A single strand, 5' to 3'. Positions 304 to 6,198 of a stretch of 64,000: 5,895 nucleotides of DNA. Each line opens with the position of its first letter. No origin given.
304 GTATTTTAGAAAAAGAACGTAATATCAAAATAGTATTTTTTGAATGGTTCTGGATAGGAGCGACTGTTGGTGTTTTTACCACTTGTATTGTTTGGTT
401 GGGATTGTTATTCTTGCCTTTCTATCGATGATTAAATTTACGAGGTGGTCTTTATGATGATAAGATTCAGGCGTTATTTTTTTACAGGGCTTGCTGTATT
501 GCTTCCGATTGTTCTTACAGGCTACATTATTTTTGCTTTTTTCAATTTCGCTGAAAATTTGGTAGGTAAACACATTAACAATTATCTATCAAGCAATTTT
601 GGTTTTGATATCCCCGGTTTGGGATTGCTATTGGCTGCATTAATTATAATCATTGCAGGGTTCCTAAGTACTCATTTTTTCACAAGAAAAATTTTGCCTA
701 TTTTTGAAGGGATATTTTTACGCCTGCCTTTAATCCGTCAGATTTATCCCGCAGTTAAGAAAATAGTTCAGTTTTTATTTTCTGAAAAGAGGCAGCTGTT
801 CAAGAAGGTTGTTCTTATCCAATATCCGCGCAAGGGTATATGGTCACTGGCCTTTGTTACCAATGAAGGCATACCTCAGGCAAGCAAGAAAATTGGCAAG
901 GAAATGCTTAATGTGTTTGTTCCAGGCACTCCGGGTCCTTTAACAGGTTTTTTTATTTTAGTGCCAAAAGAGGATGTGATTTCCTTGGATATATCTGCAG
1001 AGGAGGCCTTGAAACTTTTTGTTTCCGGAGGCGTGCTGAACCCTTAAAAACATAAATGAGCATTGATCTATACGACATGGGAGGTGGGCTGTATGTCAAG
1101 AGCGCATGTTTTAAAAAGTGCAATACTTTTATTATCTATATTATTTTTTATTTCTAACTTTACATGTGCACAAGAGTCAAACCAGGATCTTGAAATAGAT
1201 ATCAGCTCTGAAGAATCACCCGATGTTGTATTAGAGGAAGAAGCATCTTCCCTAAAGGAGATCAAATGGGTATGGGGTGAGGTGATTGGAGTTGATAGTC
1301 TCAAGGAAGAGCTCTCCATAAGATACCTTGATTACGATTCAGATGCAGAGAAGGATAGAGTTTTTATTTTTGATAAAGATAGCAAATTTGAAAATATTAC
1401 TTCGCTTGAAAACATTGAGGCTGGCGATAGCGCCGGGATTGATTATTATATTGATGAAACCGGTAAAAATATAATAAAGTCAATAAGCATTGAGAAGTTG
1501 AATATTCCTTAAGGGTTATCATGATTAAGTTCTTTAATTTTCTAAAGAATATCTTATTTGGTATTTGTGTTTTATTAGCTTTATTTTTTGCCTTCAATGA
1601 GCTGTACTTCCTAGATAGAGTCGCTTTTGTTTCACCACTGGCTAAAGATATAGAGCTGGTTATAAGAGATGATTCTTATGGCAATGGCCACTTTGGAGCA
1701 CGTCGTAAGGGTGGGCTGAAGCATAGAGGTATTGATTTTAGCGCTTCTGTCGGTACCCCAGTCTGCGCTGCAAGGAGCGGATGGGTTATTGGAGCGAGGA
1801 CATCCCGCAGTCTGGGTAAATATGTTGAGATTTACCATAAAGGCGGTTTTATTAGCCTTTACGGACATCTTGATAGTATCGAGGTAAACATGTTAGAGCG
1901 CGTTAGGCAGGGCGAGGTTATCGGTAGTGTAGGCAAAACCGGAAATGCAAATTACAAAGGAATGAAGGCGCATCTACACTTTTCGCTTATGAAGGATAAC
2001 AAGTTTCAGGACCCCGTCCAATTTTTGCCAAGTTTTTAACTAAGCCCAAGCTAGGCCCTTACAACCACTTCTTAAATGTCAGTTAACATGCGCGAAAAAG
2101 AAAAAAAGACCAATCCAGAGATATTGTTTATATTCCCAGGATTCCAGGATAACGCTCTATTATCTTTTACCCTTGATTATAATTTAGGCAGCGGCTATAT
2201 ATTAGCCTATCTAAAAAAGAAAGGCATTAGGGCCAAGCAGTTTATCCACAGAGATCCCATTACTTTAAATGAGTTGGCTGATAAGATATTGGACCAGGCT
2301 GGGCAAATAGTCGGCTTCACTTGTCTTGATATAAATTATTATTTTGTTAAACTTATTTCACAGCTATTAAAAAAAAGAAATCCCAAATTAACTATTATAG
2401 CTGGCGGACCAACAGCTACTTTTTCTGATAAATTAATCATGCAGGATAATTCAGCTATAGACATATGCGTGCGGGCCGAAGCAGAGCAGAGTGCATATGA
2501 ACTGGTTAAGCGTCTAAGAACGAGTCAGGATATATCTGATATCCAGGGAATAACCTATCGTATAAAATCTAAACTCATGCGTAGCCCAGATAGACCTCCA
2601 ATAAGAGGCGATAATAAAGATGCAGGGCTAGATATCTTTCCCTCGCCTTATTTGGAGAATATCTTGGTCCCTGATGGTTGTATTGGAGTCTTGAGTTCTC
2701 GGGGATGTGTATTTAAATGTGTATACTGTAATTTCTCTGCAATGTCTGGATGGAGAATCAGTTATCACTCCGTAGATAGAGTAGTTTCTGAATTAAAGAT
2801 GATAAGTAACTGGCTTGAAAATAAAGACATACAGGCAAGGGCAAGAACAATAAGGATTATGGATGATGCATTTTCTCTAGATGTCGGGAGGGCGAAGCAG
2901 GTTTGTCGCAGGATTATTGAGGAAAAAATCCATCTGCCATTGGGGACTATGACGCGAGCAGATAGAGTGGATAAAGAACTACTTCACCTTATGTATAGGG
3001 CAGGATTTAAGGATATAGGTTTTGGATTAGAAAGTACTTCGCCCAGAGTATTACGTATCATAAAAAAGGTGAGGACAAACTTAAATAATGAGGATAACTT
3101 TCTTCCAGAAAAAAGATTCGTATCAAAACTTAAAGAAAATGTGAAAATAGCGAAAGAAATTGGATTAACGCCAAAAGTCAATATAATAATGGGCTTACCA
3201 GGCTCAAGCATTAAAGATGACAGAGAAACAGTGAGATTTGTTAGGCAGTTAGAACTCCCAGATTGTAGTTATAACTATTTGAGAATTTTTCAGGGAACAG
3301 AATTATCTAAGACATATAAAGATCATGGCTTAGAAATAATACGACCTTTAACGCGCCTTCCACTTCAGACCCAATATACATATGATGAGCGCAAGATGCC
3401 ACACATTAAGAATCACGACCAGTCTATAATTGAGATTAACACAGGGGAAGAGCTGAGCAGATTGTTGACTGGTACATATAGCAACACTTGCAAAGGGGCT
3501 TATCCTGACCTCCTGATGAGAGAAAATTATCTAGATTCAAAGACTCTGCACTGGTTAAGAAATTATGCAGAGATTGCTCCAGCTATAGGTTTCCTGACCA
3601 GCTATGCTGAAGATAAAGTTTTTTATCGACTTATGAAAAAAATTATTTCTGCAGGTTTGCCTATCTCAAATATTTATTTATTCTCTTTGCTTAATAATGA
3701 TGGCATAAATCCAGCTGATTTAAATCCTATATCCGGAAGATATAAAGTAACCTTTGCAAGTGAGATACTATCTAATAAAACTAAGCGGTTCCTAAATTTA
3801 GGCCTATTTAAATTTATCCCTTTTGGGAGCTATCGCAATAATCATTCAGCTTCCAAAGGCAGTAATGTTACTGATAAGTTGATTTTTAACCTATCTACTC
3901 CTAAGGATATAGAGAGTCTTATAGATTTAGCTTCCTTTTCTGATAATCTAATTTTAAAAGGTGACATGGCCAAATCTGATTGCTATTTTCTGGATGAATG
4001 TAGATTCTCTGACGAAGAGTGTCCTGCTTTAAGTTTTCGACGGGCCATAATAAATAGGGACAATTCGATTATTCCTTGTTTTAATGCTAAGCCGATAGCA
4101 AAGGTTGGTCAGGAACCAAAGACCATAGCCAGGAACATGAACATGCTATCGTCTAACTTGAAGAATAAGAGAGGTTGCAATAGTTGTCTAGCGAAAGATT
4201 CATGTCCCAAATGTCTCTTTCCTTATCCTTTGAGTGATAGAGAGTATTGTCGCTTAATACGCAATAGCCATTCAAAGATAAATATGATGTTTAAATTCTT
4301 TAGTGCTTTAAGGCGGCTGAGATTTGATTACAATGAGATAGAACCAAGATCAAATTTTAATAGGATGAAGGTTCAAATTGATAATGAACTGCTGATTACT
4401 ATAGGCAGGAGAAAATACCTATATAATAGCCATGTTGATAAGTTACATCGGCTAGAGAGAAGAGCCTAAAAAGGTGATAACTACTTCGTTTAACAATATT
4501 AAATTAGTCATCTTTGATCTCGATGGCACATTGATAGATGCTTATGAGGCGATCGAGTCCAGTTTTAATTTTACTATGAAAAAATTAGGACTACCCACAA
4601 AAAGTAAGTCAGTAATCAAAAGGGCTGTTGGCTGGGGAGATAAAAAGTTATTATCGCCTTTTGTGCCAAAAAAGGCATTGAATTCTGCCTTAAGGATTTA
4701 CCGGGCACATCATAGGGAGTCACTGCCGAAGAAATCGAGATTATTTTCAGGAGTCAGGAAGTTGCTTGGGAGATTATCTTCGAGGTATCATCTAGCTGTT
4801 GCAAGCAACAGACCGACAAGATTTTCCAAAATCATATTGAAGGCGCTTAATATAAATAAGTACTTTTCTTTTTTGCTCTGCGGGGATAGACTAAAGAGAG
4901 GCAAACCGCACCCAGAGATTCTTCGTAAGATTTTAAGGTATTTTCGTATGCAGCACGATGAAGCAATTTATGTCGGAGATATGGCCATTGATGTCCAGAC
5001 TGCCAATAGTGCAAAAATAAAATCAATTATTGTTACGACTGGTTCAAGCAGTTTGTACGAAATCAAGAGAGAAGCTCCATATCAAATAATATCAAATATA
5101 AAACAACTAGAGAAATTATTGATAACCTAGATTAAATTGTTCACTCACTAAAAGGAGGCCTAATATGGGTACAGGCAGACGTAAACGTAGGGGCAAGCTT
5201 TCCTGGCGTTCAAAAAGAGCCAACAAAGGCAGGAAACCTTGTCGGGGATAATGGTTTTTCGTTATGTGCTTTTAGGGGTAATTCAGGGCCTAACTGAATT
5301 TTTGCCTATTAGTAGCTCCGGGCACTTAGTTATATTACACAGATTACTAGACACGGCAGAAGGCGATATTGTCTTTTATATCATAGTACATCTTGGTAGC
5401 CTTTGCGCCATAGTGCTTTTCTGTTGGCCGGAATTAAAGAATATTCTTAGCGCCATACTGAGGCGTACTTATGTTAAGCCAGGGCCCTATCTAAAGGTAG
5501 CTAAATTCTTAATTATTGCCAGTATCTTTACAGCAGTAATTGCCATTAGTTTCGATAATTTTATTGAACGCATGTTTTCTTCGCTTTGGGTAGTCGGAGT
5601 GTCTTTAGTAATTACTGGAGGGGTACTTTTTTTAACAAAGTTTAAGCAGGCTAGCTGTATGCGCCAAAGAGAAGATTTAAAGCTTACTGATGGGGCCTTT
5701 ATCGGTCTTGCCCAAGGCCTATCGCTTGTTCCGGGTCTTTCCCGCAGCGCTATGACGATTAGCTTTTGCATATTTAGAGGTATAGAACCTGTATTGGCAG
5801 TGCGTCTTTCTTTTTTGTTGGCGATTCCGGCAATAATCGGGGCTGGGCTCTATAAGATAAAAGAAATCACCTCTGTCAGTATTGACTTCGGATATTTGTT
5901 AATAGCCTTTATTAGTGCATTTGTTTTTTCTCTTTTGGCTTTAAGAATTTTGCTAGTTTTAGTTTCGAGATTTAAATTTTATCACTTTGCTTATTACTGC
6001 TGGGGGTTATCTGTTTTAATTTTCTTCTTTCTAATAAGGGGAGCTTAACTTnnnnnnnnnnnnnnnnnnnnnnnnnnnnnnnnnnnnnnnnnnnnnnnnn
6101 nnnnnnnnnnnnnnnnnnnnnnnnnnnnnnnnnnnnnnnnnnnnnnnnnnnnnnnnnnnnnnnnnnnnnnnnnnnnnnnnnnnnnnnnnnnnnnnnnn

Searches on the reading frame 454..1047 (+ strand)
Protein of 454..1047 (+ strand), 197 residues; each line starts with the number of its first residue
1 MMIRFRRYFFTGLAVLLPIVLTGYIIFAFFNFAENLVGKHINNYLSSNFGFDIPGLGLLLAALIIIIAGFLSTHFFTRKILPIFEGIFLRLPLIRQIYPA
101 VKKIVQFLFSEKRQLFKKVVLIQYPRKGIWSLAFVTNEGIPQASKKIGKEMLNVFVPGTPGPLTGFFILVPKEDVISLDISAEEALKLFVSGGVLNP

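Call 26: search_protein_families(library=pfam, proteins=[window:454-1047:+], max_evalue=0.00001)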
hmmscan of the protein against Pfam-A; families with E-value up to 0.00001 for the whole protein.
window:454-1047:+ (197 aa): 1 family
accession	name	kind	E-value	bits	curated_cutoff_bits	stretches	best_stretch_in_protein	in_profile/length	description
PF04367.18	DUF502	-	9.7e-30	103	23.8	1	59-163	1-106/107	Protein of unknown function (DUF502)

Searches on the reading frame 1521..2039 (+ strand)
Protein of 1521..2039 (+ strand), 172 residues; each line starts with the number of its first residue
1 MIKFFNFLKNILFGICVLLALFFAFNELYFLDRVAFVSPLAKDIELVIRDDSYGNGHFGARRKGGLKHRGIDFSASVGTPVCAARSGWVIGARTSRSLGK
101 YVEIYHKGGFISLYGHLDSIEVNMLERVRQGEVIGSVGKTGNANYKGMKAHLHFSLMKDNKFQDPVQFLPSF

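Call 26: search_protein_families(library=pfam, proteins=[window:1521-2039:+], max_evalue=0.00001)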
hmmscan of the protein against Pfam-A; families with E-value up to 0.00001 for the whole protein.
window:1521-2039:+ (172 aa): 1 family
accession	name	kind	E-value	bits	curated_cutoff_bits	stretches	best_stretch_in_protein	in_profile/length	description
PF01551.29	Peptidase_M23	-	6.1e-28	97.3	28.7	1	67-165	2-96/96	Peptidase family M23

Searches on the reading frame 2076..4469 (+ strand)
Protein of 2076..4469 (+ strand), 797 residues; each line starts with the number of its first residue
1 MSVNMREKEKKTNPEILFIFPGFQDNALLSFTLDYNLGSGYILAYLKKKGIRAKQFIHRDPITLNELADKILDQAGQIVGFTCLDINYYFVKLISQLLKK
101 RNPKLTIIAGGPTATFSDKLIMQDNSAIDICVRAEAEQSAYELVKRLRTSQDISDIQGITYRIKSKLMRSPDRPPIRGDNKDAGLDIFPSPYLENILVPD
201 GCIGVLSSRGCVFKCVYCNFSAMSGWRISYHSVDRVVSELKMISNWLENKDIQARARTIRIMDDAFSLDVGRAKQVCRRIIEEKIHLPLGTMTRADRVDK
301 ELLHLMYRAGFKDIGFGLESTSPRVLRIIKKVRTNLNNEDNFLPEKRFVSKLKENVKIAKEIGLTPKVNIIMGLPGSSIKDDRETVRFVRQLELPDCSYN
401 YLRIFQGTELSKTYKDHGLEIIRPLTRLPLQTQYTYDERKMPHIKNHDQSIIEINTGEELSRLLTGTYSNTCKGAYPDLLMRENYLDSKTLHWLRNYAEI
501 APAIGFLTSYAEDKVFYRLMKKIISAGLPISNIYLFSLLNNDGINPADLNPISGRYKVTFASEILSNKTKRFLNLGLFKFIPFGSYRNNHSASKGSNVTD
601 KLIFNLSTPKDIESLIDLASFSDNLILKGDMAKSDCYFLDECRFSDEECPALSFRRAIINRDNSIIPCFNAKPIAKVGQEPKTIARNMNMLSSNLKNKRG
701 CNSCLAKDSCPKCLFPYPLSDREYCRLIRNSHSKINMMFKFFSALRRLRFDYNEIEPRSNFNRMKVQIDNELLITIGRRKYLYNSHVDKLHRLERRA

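Call 26: search_protein_families(library=pfam, proteins=[window:2076-4469:+], max_evalue=0.00001)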
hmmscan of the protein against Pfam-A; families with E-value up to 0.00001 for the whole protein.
window:2076-4469:+ (797 aa): 2 families
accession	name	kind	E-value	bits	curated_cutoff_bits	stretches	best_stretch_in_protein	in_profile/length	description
PF04055.27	Radical_SAM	-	1.6e-15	58.1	29.5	1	207-389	3-166/166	Radical SAM superfamily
PF02310.24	B12-binding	-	7.1e-11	42.4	32.1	1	36-143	14-120/121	B12 binding domain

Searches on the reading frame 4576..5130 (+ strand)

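Call 26: search_protein_families(library=pfam, proteins=[window:4576-5130:+], max_evalue=0.00001)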
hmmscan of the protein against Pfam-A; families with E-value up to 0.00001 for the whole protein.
window:4576-5130:+ (184 aa): 3 families
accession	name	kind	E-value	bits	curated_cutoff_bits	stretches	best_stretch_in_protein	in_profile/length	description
PF13419.12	HAD_2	-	8.5e-27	94.8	23.8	1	2-153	25-178/178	Haloacid dehalogenase-like hydrolase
PF00702.32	Hydrolase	-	9.6e-16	59.2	26.4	1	40-146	81-190/191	haloacid dehalogenase-like hydrolase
PF13242.12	Hydrolase_like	-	1.9e-10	40.9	22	1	108-177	2-74/75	HAD-hyrolase-like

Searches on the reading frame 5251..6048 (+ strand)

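Call 26: search_protein_families(library=pfam, proteins=[window:5251-6048:+], max_evalue=0.00001)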
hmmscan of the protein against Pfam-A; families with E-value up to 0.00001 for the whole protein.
window:5251-6048:+ (265 aa): 1 family
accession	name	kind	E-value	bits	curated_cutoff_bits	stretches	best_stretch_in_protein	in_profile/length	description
PF02673.24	BacA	-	2.8e-66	224.3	33.4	1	6-255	2-256/257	Bacitracin resistance protein BacA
